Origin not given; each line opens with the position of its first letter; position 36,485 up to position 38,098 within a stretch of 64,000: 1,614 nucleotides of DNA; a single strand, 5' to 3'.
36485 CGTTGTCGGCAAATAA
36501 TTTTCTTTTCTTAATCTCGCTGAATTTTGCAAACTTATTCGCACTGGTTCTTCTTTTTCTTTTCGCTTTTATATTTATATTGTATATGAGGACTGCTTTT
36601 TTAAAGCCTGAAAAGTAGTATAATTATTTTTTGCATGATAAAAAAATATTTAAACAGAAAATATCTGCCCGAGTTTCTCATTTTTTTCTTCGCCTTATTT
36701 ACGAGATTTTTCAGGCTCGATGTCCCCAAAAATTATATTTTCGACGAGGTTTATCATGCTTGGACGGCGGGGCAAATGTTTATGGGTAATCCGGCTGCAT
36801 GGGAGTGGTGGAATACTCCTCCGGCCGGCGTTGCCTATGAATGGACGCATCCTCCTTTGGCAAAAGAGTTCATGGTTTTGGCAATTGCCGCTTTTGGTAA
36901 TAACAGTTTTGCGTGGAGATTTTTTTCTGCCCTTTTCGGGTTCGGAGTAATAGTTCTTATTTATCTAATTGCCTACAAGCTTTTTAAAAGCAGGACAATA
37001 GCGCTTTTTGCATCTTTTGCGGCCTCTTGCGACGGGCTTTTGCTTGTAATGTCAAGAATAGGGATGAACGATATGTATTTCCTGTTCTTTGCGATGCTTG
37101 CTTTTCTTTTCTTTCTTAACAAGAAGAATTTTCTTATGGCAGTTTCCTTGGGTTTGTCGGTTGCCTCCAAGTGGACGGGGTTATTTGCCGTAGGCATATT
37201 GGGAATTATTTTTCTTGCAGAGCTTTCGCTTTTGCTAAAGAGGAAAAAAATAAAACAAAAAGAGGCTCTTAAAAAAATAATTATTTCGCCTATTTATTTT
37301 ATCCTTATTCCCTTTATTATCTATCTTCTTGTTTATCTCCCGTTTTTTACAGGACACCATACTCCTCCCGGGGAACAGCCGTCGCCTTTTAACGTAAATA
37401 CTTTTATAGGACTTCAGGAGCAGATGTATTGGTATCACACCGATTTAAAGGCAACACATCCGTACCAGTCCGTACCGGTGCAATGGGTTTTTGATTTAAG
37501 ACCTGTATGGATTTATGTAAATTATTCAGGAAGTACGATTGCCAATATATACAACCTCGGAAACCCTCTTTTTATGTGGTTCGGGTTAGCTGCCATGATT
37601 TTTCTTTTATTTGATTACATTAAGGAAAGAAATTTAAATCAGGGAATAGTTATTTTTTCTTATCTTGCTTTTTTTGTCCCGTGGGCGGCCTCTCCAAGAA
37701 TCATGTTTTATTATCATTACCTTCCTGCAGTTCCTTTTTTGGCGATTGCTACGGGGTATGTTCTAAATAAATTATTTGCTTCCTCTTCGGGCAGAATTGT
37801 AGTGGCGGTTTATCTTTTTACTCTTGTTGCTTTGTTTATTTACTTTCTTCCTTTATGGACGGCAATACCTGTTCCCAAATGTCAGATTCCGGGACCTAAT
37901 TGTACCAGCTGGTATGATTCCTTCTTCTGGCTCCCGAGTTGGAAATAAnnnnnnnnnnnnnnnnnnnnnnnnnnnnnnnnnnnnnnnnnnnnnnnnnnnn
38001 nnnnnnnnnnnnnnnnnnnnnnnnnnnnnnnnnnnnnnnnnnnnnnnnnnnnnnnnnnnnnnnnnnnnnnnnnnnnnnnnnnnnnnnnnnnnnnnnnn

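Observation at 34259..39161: LCP ligase followed by three consecutive GT-C membrane glycosyltransferases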

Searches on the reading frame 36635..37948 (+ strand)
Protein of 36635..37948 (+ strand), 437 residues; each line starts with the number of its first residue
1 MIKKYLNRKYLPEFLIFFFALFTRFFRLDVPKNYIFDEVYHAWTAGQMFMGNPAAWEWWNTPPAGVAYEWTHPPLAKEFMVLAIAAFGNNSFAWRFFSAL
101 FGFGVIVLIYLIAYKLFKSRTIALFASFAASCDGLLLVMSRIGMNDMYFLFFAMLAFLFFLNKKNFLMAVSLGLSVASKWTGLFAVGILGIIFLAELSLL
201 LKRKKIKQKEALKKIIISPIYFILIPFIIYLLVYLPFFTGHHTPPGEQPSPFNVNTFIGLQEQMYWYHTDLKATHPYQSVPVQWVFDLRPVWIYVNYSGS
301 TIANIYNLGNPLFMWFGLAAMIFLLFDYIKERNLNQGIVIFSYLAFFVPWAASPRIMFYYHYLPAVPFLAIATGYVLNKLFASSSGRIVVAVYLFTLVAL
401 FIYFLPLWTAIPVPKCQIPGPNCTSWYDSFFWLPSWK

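Call 4: search_protein_families(library=pfam, proteins=[window:36635-37948:+], max_evalue=0.01)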
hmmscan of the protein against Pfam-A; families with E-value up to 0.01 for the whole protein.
window:36635-37948:+ (437 aa): 3 families
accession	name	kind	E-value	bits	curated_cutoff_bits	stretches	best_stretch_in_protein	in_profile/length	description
PF02366.24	PMT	-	1.4e-20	74.4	22.7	1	15-236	2-239/245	Dolichyl-phosphate-mannose-protein mannosyltransferase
PF16192.10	PMT_4TMC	-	2.7e-20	73.2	32.4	1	255-416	3-191/202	C-terminal four TMM region of protein-O-mannosyltransferase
PF13231.12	PMT_2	-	1.3e-08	35.6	26.1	1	72-207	2-144/160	Dolichyl-phosphate-mannose-protein mannosyltransferase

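Call 5: search_protein_families(library=ncbifam, proteins=[window:36635-37948:+], max_evalue=0.01)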
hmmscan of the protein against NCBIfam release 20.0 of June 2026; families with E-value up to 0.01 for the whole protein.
window:36635-37948:+ (437 aa): 2 families
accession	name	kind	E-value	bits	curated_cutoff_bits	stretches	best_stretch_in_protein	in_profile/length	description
NF058602.1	PrMnsylTfPmt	equivalog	7.5e-34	117.4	800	2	14-156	39-183/530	protein O-mannosyltransferase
NF046093.1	AZOBR_p60025_fam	subfamily_domain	0.004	16.4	150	1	83-207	102-218/232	AZOBR_p60025 family cell surface glycopolymer formation protein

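Call 17: search_solved_structures(query=window:36635-37948:+, max_evalue=1, show_alignments=2)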
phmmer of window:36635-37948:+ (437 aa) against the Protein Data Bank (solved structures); distinct sequences matched with E-value up to 1: 4.
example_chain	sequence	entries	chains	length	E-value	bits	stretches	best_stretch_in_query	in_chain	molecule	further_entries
9i5k_A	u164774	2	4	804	2.2e-08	37.1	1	251-384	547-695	Dolichyl-phosphate-mannose--protein mannosyltransferase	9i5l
6p25_A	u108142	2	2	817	3.3e-08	36.5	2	249-409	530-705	Dolichyl-phosphate-mannose--protein mannosyltransferase 1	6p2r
6p25_B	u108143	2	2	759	0.51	12.7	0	343-417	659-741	Dolichyl-phosphate-mannose--protein mannosyltransferase 2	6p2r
2oar_A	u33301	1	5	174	0.63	12.4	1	212-263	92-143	Large-conductance mechanosensitive channel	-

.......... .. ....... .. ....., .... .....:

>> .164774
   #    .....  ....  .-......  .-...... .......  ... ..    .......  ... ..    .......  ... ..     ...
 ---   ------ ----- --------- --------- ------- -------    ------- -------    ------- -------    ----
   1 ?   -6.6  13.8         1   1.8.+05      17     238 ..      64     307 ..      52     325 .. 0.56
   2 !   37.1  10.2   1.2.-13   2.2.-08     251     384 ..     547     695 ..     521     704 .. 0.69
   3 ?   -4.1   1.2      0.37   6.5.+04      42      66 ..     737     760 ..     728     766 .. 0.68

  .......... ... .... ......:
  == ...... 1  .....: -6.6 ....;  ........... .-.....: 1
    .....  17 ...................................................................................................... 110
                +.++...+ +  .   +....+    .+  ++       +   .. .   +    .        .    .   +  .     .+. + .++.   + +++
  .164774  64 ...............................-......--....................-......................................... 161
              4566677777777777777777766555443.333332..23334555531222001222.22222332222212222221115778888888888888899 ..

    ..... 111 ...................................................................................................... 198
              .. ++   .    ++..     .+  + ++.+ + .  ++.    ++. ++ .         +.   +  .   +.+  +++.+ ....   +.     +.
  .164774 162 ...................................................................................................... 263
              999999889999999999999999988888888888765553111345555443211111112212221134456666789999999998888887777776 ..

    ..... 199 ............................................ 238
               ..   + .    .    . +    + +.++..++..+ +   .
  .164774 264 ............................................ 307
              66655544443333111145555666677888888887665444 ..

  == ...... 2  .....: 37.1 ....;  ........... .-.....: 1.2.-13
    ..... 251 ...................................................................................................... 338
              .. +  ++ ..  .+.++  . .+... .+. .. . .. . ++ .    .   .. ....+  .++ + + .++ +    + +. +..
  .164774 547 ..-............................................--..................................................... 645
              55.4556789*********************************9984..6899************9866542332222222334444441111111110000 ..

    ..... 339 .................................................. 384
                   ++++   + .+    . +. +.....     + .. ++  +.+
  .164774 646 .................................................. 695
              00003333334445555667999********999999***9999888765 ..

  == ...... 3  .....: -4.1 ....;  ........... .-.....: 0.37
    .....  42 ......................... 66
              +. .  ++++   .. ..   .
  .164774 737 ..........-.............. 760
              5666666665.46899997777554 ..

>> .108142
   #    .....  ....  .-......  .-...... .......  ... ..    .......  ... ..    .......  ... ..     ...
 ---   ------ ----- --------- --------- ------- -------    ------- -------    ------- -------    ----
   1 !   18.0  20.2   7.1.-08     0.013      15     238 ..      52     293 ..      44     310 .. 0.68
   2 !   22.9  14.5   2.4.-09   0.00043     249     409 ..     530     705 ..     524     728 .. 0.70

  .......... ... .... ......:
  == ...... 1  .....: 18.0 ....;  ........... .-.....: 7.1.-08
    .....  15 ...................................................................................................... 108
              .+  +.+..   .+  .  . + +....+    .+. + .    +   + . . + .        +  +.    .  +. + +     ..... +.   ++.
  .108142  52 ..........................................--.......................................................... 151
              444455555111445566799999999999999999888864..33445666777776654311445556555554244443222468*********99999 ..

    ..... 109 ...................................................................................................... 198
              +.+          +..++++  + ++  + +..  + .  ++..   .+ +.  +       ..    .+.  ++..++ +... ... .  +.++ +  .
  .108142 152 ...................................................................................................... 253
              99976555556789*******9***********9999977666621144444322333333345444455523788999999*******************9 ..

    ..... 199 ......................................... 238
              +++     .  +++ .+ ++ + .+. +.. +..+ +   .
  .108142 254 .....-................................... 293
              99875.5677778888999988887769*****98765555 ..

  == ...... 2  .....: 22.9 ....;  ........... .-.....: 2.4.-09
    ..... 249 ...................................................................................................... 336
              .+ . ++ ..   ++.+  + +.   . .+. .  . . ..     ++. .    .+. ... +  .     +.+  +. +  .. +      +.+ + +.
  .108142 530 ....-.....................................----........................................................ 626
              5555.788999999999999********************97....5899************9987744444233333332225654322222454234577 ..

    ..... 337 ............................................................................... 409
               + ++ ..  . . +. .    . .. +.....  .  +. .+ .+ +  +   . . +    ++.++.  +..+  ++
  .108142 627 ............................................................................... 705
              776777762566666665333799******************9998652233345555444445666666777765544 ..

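Call 67: find_homologous_proteins(query=window:36635-37948:+, max_evalue=0.001)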
Query window:36635-37948:+ (437 aa): 1307 proteins with E <= 0.001 among 8000 candidates; the best 120 are listed.
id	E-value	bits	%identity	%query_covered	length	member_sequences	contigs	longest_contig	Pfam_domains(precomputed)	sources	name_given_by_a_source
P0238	7.4e-293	990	100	100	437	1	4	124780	PF02366.25,PF16192.11,PF13231.13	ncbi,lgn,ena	-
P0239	1.8e-237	807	79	99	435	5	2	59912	PF02366.25,PF16192.11,PF13231.13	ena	-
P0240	1.5e-211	722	70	100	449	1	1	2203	PF02366.25,PF16192.11,PF13231.13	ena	-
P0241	3.0e-206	704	70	98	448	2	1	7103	PF02366.25,PF16192.11,PF13231.13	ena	-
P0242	8.2e-206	703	70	99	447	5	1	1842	PF02366.25,PF16192.11,PF13231.13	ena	-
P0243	3.3e-205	701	68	100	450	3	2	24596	PF02366.25,PF16192.11,PF13231.13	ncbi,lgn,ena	-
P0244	4.7e-205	700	70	98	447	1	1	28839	PF02366.25,PF16192.11,PF13231.13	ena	-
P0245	7.0e-205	700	69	100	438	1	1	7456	PF02366.25,PF16192.11,PF13231.13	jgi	-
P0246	8.7e-205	699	69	100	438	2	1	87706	PF02366.25,PF16192.11,PF13231.13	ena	-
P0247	3.7e-204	697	69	98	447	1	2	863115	PF02366.25,PF16192.11,PF13231.13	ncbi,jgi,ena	-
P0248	5.0e-204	697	69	100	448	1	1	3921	PF02366.25,PF16192.11,PF13231.13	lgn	-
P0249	2.2e-203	695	70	100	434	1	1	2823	PF02366.25,PF16192.11,PF13231.13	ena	-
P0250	2.5e-203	695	70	98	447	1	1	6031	PF02366.25,PF16192.11,PF13231.13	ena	-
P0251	2.7e-203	695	69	97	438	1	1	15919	PF02366.25,PF16192.11,PF13231.13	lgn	-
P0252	1.0e-202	693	69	98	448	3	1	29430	PF02366.25,PF16192.11,PF13231.13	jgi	jgi:dolichyl-phosphate-mannose-protein mannosyltransferase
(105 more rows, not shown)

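Call 83: search_protein_representatives(protein=window:36635-37948:+)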
Query: 437 residues. Proteins with E-value up to 0.001 (for the whole library): 5262; up to 1e-10: 2843; up to 1e-30: 638. The best 150 are listed.
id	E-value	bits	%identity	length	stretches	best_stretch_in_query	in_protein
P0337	1.7e-108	380.3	55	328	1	5-339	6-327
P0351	1.3e-103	364.2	51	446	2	9-238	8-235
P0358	5.6e-102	358.8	52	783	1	15-437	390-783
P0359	6.1e-100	352.1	50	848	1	10-437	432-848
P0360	1.5e-99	350.8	45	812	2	8-437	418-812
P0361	1.0e-98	348.0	48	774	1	6-415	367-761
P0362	3.7e-96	339.6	50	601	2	14-329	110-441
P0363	1.1e-95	338.1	49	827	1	14-437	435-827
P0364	1.9e-95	337.2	49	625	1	4-415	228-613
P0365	4.2e-95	336.1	51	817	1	15-437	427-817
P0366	1.4e-94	334.4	49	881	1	14-437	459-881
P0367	3.3e-94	333.2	49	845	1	9-437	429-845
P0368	4.0e-94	332.9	54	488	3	15-196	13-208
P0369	6.1e-94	332.3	49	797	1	16-436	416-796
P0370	2.3e-93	330.4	47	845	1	10-437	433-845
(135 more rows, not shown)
